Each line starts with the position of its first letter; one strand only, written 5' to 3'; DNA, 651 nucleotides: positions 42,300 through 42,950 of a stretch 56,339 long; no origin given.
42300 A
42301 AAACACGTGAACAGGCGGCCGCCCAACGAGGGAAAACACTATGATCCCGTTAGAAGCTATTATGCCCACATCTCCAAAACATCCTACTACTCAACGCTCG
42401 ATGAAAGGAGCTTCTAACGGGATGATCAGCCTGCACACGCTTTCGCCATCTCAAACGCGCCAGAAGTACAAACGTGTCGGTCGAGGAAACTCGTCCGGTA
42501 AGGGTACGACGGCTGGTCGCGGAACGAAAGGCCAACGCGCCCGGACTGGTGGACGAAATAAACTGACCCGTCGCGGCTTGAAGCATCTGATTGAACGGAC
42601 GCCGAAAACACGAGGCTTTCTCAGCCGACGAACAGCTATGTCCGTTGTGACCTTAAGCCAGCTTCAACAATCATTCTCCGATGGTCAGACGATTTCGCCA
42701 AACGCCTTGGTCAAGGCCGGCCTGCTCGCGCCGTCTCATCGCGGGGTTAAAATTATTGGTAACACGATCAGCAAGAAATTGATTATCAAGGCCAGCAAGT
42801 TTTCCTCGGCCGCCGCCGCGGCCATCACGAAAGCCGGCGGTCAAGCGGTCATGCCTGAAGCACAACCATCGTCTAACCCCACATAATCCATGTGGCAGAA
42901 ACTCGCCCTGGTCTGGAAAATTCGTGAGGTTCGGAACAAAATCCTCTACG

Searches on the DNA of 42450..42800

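Call 94: search_rna_families(source=window, start=42450, end=42800, threshold=evalue, max_evalue=1)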
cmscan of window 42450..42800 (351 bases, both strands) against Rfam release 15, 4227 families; matches with E-value up to 1: 0.
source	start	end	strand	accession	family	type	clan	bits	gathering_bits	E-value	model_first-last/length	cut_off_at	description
